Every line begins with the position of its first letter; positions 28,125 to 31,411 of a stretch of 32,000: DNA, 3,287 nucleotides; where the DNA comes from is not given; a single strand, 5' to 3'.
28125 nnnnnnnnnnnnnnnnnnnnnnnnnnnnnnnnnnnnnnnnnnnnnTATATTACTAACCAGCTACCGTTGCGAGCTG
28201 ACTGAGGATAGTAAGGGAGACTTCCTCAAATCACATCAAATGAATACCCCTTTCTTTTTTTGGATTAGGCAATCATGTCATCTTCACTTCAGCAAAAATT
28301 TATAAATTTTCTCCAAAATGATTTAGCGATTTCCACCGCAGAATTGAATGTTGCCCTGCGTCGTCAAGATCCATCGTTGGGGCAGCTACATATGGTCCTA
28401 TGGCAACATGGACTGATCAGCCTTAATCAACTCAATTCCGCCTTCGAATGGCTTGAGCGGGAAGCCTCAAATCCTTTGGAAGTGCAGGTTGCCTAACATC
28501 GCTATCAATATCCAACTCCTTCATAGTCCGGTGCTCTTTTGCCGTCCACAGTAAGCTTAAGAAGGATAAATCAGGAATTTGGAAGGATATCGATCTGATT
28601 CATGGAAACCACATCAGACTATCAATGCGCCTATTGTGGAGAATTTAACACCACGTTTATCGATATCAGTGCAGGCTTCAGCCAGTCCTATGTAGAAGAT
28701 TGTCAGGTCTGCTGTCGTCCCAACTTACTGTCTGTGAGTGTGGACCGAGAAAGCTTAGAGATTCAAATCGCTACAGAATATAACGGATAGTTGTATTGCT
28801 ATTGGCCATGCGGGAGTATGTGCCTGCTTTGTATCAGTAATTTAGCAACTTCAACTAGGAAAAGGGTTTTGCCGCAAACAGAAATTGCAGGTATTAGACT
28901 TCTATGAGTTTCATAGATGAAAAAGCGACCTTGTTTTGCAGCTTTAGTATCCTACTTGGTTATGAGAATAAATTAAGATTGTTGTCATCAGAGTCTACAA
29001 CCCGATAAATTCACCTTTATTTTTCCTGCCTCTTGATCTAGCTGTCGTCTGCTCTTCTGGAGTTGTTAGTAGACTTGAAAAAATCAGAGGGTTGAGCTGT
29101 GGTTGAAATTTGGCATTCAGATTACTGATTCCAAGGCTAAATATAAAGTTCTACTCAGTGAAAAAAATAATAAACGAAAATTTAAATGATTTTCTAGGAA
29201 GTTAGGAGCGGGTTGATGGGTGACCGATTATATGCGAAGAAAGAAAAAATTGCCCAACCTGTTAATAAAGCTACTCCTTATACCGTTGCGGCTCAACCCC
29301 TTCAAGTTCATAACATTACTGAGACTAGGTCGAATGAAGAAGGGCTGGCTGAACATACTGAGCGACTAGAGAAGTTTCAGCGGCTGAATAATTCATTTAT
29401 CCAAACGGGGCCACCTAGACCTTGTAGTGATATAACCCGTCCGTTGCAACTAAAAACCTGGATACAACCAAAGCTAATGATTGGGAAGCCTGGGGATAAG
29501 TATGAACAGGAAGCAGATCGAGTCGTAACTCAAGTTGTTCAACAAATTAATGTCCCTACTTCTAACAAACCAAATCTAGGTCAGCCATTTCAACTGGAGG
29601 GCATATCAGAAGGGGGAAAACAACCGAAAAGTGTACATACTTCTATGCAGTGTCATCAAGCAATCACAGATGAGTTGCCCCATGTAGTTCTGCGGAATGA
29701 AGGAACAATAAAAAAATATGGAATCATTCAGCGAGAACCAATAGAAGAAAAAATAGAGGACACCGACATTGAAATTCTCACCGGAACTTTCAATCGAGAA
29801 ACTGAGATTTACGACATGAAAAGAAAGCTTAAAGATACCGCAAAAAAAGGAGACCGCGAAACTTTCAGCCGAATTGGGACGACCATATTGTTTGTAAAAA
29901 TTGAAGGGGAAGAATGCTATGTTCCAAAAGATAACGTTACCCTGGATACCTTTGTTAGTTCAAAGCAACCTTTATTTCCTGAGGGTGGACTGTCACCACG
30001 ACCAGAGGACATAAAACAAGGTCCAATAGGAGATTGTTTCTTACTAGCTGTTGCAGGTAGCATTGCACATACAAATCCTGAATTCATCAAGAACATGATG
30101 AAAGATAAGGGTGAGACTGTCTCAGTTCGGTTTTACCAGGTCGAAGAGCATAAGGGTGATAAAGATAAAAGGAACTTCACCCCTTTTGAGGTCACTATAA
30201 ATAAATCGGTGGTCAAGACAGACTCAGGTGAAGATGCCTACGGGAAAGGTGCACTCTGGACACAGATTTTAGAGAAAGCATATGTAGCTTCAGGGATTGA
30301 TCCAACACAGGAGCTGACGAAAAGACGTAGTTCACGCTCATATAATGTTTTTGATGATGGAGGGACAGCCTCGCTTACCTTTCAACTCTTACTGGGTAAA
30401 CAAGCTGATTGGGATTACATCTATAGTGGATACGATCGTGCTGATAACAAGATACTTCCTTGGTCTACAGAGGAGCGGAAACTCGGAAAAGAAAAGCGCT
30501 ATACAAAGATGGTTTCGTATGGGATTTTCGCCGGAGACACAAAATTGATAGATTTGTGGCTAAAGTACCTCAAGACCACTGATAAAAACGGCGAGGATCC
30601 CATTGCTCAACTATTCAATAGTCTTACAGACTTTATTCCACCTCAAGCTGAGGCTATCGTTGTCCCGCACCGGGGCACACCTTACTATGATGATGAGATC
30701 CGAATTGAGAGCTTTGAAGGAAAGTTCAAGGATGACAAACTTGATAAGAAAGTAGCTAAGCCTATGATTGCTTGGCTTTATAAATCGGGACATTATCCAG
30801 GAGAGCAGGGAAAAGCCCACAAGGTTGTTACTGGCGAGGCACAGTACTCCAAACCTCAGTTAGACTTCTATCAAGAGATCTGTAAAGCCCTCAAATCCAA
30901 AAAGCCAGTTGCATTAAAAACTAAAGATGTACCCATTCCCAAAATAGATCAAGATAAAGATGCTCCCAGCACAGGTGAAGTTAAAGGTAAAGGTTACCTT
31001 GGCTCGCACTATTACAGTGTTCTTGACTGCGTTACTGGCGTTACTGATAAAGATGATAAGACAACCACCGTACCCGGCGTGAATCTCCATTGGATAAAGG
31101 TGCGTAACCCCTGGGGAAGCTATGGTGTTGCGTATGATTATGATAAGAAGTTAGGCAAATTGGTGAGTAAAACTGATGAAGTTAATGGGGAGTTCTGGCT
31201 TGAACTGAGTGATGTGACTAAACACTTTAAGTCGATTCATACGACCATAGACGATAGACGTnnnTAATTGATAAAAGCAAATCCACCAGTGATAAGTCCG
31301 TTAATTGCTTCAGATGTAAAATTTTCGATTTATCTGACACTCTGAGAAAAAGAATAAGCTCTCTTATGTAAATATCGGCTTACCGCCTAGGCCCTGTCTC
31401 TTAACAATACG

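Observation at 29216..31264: Orphan DUF4157 + calpain-like cysteine protease: candidate secreted effector or toxin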

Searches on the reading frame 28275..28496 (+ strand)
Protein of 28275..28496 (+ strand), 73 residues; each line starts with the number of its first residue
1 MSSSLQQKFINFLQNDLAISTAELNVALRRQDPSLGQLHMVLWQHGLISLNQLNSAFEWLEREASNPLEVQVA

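Call 11: search_protein_families(library=pfam, proteins=[window:28275-28496:+], max_evalue=0.001)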
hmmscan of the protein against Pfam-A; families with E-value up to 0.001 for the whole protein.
window:28275-28496:+ (73 aa): 1 family
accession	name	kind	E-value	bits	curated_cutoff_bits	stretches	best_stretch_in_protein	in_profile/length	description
PF11165.13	DUF2949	-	7.2e-23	81.3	24.2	1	6-61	1-56/56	Protein of unknown function (DUF2949)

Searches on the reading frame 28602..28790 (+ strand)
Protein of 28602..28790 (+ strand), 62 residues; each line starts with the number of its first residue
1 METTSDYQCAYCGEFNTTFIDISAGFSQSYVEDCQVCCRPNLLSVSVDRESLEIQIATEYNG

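Call 16: search_protein_families(library=pfam, proteins=[window:28602-28790:+], max_evalue=0.001)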
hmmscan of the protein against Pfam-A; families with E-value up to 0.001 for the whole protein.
window:28602-28790:+ (62 aa): 1 family
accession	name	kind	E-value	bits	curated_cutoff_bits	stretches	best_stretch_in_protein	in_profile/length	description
PF14255.11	Cys_rich_CPXG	-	8.1e-23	80.5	25.2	1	7-57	1-50/52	Cysteine-rich CPXCG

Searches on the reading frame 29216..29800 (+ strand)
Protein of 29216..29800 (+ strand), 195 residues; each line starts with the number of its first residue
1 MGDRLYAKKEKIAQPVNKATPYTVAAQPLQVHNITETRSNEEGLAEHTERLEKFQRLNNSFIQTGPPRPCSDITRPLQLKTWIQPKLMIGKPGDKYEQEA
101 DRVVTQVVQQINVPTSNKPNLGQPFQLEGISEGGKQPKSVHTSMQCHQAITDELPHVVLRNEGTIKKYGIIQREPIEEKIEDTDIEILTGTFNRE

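Call 7: search_protein_families(library=pfam, proteins=[window:29216-29800:+], max_evalue=10)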
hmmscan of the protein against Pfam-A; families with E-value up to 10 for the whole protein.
window:29216-29800:+ (195 aa): 0 families

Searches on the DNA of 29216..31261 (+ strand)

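Call 82: search_dna_similar(query=L090:1-23192:+, collection=plasmids, mode=near, max_rows=10)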
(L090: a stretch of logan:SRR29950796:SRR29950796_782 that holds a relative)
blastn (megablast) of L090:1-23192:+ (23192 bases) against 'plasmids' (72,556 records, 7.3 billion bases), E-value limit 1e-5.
No match.
